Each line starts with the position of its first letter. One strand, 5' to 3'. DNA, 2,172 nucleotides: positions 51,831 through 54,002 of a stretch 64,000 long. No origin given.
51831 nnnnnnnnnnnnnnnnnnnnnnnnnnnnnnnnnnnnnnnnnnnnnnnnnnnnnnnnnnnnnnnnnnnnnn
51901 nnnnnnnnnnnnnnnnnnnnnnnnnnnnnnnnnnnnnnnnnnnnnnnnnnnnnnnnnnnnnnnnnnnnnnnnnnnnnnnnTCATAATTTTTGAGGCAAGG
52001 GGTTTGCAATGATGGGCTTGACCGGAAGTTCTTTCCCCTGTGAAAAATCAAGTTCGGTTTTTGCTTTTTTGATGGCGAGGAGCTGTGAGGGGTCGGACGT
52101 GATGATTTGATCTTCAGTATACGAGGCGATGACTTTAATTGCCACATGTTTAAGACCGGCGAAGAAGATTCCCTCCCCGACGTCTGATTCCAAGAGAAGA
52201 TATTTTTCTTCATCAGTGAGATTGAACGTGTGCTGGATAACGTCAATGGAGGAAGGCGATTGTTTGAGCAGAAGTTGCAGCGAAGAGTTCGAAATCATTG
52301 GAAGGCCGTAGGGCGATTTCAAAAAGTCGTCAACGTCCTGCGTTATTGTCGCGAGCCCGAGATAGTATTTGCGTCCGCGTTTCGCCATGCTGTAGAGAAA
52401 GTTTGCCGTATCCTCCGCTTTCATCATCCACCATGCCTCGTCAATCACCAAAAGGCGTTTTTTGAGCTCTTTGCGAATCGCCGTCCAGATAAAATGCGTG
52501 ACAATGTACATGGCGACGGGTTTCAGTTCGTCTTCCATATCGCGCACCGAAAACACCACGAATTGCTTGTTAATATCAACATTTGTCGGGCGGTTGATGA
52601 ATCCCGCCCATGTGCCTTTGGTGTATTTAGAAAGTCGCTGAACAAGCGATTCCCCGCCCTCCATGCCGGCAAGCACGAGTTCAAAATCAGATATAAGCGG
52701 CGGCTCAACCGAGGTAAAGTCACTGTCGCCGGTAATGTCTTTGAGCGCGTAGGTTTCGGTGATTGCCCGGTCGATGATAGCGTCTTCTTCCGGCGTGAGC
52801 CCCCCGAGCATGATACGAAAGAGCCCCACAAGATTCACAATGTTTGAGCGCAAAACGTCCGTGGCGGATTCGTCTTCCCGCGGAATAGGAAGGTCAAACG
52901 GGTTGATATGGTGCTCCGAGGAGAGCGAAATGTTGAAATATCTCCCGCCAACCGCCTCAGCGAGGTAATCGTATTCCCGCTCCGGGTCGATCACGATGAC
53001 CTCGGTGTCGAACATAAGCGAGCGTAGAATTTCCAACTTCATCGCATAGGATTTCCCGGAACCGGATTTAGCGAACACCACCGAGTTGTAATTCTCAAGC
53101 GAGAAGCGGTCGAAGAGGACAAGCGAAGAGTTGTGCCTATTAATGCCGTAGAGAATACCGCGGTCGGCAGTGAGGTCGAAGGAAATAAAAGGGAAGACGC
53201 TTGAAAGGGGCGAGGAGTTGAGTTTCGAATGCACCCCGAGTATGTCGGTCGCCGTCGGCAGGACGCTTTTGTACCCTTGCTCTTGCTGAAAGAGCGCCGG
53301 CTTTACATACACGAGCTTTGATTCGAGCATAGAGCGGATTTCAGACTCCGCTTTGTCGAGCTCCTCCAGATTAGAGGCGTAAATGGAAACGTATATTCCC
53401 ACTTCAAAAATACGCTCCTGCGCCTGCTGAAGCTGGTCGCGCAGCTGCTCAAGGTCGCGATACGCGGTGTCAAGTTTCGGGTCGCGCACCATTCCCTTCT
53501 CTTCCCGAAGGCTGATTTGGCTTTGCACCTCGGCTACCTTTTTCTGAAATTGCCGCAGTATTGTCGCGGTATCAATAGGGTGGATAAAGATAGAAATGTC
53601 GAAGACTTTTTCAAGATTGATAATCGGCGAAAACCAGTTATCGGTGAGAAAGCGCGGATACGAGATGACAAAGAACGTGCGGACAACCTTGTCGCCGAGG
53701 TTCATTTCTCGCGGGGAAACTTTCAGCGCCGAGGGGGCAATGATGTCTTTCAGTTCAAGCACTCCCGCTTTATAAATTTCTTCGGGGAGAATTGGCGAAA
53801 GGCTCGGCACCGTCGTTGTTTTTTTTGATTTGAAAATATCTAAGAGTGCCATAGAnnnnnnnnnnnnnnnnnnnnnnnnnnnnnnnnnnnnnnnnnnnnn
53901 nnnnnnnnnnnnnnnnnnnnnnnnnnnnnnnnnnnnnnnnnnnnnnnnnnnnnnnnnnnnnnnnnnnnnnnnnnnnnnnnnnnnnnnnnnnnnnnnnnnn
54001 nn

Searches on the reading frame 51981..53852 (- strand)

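Call 21: search_protein_families(library=pfam, proteins=[window:51981-53852:-], max_evalue=0.001)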
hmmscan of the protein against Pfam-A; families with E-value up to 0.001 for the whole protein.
window:51981-53852:- (623 aa): 3 families
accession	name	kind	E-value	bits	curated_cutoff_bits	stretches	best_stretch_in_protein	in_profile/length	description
PF19044.6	P-loop_TraG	-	1.1e-25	90.6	25.8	1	252-554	27-343/413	TraG P-loop domain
PF12846.13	AAA_10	-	1.3e-11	44.6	27.5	2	447-513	221-289/362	AAA-like domain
PF01935.23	DUF87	-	8.6e-08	33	23.2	1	259-322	28-93/220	Helicase HerA, central domain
